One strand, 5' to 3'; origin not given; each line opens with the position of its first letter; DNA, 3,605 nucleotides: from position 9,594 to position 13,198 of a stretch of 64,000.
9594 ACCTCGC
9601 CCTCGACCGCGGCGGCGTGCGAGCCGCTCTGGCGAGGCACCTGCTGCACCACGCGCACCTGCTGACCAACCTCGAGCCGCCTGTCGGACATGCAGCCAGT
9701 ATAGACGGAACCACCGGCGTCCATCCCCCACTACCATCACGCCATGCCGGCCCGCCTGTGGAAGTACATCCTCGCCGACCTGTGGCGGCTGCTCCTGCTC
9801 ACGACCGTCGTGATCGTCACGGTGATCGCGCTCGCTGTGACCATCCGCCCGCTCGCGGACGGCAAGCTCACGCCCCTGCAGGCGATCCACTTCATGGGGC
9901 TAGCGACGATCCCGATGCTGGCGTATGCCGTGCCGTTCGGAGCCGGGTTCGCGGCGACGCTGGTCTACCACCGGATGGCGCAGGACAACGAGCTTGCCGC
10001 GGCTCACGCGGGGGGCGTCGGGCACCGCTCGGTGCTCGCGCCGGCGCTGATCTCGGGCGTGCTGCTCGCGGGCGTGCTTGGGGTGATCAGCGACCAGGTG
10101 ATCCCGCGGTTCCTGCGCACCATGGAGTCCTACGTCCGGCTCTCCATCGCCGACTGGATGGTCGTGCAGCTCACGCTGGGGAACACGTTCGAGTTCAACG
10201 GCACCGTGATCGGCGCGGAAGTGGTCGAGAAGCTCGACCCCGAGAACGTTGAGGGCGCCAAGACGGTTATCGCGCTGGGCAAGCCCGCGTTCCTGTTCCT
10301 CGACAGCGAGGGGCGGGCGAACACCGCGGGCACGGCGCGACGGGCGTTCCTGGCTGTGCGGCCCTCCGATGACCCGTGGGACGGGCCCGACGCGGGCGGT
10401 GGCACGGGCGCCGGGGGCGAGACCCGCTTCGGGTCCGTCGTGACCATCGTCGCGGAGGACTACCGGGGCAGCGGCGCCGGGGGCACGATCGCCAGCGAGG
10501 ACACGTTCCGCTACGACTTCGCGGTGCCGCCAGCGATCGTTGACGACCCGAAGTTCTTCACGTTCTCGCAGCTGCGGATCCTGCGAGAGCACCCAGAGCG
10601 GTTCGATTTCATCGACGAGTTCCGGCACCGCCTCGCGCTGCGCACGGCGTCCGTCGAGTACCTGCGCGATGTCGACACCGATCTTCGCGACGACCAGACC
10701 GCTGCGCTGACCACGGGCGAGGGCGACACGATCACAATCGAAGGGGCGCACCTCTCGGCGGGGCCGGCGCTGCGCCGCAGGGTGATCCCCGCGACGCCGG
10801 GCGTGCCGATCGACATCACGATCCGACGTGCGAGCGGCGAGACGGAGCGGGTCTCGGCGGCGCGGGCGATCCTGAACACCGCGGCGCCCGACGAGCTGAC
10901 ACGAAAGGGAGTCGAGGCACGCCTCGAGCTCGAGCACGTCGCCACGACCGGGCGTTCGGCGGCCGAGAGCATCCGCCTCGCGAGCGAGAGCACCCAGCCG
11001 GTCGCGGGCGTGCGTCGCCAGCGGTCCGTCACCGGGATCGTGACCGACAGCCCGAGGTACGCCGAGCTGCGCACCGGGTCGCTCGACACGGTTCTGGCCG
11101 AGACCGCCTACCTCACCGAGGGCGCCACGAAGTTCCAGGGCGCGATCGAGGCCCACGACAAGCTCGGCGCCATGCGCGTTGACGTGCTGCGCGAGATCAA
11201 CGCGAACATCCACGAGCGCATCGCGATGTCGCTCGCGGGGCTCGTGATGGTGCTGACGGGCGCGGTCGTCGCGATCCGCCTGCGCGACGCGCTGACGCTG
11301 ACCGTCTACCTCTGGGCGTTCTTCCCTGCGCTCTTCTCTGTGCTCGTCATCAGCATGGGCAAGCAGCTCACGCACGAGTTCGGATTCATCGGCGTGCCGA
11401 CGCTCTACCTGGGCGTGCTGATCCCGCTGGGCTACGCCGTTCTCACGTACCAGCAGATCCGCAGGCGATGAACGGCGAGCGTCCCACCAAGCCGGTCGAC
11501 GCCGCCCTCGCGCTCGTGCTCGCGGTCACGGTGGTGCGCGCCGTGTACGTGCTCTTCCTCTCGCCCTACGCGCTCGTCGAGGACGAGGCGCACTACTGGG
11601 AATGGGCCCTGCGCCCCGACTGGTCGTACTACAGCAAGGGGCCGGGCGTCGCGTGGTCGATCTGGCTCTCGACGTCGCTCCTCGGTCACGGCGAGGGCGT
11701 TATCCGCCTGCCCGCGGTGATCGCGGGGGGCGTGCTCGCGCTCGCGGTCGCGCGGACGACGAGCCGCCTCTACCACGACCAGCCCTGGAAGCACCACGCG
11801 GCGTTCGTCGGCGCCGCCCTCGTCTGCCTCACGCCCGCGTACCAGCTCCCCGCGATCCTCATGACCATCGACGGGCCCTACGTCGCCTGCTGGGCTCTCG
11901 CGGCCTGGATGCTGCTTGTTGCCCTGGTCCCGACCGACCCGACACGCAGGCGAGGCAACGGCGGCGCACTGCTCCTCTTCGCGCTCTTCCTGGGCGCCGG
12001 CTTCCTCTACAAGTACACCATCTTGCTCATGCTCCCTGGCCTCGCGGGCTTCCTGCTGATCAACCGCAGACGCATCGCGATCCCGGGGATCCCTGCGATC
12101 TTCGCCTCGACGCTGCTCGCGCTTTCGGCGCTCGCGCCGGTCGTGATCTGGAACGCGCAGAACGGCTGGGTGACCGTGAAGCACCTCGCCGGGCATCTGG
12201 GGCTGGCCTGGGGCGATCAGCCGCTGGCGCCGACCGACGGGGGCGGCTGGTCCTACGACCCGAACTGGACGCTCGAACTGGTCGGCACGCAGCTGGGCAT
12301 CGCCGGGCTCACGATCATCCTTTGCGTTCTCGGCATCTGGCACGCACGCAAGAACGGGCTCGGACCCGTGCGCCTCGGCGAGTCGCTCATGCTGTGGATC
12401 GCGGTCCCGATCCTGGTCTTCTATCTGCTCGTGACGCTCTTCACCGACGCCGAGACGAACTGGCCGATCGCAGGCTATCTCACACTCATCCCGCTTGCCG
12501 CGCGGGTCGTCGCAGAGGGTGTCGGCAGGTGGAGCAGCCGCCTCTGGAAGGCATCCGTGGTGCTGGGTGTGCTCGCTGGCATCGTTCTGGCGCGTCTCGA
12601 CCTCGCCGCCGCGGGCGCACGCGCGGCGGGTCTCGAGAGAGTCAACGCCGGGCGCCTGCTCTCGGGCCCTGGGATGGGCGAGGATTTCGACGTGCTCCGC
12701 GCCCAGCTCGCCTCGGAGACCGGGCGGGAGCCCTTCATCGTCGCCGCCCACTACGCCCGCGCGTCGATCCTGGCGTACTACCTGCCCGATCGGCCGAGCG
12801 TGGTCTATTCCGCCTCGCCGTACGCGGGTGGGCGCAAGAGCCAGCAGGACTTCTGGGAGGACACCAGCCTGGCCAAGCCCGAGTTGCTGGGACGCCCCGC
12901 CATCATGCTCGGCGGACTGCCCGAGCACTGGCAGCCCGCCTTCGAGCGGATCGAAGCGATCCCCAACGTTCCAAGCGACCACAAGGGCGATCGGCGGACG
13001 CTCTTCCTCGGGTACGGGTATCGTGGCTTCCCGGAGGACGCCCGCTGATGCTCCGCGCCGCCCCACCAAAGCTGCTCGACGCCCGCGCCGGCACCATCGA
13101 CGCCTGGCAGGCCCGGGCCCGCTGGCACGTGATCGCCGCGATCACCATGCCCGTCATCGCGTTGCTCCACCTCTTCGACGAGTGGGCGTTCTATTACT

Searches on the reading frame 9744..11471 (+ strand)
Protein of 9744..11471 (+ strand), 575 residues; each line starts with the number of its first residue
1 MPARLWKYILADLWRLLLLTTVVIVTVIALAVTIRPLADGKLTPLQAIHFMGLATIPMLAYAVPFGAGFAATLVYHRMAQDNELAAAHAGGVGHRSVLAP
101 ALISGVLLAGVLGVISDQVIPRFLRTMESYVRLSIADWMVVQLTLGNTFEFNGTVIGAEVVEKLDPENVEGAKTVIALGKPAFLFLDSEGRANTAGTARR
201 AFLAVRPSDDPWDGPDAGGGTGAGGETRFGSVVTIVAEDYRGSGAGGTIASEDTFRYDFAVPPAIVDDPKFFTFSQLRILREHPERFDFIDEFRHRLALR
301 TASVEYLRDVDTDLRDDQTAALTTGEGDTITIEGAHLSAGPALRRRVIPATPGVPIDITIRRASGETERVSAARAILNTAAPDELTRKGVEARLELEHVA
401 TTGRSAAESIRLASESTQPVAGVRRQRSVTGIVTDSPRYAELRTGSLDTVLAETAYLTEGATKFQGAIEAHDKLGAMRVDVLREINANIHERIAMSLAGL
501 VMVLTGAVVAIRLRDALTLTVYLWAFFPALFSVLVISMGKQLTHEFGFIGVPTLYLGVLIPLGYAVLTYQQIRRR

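Call 18: search_protein_families(library=pfam, proteins=[window:9744-11471:+], max_evalue=0.001)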
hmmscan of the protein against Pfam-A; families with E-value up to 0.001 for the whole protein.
window:9744-11471:+ (575 aa): 1 family
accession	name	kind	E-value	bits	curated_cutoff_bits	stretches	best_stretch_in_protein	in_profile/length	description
PF03739.19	LptF_LptG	-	1.3e-26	94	27.9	2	17-146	14-143/353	Lipopolysaccharide export system permease LptF/LptG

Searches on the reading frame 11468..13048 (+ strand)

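Call 18: search_protein_families(library=pfam, proteins=[window:11468-13048:+], max_evalue=0.001)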
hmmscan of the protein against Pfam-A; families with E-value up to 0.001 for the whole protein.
window:11468-13048:+ (526 aa): 1 family
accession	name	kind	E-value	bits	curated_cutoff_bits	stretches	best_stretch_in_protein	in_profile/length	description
PF13231.12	PMT_2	-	1.3e-22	81.2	26.1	1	57-228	2-160/160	Dolichyl-phosphate-mannose-protein mannosyltransferase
